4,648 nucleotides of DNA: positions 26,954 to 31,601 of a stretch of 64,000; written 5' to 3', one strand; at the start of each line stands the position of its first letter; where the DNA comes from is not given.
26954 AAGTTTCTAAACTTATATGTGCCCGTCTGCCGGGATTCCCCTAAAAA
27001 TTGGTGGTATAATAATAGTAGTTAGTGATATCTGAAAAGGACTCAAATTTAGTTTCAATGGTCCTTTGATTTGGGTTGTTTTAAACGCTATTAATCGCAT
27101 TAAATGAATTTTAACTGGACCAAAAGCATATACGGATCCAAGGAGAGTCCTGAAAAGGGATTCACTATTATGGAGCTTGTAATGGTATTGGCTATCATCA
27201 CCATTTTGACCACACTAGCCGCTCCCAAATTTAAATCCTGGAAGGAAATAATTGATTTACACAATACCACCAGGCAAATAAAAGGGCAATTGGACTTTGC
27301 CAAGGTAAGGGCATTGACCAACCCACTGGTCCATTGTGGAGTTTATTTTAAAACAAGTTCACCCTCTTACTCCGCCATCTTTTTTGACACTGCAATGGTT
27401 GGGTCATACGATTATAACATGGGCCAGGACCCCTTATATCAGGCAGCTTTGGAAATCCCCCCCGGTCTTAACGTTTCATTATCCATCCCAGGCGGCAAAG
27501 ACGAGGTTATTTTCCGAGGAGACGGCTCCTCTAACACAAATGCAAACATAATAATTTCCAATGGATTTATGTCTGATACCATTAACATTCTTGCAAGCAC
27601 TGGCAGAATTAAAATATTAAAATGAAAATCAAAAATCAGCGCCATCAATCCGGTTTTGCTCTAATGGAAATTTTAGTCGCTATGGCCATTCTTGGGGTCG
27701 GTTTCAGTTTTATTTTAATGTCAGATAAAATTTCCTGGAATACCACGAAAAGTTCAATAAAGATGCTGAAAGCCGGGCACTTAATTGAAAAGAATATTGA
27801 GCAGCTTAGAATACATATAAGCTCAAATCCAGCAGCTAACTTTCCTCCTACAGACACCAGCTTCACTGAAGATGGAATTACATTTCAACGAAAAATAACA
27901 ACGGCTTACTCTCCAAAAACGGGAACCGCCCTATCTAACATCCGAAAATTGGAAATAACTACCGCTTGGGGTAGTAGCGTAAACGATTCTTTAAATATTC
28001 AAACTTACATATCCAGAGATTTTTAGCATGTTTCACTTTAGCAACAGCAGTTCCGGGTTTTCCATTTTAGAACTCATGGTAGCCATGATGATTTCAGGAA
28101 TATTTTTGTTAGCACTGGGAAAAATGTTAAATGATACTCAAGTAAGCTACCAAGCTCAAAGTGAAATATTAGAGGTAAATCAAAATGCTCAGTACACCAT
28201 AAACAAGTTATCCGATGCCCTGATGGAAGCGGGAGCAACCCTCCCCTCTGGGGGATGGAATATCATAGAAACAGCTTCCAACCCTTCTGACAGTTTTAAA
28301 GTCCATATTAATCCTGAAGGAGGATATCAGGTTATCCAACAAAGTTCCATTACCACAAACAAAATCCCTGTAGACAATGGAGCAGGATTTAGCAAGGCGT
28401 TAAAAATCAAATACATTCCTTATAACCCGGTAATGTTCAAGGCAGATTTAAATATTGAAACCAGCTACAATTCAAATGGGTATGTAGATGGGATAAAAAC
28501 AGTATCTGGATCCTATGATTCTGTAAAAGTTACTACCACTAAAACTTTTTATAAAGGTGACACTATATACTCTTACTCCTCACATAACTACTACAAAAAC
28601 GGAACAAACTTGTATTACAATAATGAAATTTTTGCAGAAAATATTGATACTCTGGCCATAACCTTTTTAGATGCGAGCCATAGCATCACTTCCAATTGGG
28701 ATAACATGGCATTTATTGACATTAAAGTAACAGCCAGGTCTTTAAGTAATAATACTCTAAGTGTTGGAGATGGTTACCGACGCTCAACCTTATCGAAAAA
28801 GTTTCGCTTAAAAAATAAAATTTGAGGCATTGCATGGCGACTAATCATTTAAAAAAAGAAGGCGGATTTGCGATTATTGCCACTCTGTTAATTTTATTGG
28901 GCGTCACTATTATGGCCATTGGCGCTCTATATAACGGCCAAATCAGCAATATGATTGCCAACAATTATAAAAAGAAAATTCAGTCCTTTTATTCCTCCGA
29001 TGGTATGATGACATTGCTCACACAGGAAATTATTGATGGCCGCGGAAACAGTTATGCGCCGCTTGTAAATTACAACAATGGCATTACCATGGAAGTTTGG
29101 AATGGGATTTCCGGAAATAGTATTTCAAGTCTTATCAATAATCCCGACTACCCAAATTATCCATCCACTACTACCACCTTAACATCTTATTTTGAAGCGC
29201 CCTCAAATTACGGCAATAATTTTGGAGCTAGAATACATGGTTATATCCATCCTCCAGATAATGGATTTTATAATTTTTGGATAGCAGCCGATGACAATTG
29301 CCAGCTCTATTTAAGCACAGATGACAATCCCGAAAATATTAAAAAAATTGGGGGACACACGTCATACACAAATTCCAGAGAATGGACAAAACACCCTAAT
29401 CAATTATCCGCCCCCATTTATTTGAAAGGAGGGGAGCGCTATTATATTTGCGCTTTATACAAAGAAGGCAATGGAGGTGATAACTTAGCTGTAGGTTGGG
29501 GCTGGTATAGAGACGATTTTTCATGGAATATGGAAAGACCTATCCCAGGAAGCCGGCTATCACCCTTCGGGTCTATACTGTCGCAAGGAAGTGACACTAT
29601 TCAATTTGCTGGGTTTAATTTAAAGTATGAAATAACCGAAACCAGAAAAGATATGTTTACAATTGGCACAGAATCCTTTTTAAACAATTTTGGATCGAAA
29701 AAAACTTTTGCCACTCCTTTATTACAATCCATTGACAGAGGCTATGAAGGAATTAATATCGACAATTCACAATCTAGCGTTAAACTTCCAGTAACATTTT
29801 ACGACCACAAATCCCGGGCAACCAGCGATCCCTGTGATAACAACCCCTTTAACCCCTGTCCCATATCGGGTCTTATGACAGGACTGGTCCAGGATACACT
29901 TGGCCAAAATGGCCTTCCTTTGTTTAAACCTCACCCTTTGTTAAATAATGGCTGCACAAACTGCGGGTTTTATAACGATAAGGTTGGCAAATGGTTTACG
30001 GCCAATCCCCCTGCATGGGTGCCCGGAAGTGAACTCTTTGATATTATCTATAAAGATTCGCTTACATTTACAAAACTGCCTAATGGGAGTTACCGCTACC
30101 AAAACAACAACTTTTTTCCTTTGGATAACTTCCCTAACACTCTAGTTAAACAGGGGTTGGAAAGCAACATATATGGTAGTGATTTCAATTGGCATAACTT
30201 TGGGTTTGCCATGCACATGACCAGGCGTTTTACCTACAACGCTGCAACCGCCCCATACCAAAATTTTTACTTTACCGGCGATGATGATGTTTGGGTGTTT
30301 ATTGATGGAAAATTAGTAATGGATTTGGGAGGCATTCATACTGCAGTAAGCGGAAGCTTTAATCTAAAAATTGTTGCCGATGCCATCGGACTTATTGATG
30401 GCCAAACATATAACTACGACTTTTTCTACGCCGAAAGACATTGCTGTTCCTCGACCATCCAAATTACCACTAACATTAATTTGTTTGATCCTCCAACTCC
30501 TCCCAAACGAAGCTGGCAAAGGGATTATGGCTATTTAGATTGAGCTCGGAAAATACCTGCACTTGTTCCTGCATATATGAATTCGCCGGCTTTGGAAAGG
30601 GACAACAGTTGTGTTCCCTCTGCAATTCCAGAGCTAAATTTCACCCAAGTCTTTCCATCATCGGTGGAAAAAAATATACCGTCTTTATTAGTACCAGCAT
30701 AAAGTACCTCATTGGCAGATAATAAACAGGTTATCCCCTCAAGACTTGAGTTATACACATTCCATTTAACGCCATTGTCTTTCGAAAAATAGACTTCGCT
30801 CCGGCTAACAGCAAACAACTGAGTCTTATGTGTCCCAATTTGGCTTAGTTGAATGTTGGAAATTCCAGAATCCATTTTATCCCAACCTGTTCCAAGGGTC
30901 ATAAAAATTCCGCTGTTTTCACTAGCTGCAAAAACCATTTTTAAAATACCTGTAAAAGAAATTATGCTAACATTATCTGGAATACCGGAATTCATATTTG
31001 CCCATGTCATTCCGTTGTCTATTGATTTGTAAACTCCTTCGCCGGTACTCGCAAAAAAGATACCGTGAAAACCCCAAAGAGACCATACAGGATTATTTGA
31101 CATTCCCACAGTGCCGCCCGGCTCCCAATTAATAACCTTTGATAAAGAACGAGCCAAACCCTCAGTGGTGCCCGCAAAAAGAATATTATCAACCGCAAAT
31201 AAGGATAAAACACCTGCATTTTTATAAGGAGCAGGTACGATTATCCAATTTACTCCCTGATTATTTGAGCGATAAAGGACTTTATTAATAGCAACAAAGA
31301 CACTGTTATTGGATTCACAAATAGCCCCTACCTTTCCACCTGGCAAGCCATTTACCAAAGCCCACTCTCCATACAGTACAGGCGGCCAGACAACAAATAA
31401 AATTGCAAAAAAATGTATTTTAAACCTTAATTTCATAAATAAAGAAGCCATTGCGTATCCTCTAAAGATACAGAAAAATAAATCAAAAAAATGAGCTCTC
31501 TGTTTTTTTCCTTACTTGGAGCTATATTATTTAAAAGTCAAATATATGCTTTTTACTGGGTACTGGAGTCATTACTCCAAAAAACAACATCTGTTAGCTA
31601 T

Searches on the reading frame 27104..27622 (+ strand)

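Call 11: search_protein_families(library=pfam, proteins=[window:27104-27622:+], max_evalue=0.001)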
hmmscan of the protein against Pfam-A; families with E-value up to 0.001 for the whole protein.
window:27104-27622:+ (173 aa): 1 family
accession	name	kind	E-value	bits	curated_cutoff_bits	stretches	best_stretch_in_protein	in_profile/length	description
PF07963.17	N_methyl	-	5.8e-05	22.9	21.2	1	17-39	4-26/27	Prokaryotic N-terminal methylation motif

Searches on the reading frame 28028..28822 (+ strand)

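Call 11: search_protein_families(library=pfam, proteins=[window:28028-28822:+], max_evalue=0.001)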
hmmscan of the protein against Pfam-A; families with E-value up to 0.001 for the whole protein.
window:28028-28822:+ (265 aa): 1 family
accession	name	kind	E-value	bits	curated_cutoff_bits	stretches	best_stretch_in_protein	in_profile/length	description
PF07963.17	N_methyl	-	4.9e-06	26.3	21.2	1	6-30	2-26/27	Prokaryotic N-terminal methylation motif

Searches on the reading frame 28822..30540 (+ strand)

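Call 35: search_protein_families(library=pfam, proteins=[window:28822-30540:+], max_evalue=0.01)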
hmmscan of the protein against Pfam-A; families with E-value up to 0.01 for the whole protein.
window:28822-30540:+ (573 aa): 1 family
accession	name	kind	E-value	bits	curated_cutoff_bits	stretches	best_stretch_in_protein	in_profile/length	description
PF07691.17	PA14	-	3.4e-15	56.6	24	2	127-227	39-134/147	PA14 domain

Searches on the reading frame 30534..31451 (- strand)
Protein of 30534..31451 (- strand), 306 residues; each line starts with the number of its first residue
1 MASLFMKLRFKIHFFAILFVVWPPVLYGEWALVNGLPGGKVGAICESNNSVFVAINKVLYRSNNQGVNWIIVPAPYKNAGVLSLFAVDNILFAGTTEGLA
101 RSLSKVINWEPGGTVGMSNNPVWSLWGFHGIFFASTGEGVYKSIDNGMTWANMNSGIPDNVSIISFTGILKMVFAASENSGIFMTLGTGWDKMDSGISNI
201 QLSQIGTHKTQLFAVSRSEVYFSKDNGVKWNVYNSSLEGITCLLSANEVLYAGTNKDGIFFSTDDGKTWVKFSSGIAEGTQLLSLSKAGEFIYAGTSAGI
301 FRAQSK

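Call 35: search_protein_families(library=pfam, proteins=[window:30534-31451:-], max_evalue=0.01)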
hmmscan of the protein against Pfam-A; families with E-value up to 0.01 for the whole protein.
window:30534-31451:- (306 aa): 3 families
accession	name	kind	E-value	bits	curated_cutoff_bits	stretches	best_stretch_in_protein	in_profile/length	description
PF15902.12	Sortilin-Vps10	-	5e-08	32.6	33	1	218-276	1-64/446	Sortilin, neurotensin receptor 3,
PF02012.26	BNR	-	6.8e-08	31.8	27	0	260-270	1-11/12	BNR/Asp-box repeat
PF19755.4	DUF6242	-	7.5e-05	23.1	29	0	190-269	130-217/217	Domain of unknown function (DUF6242)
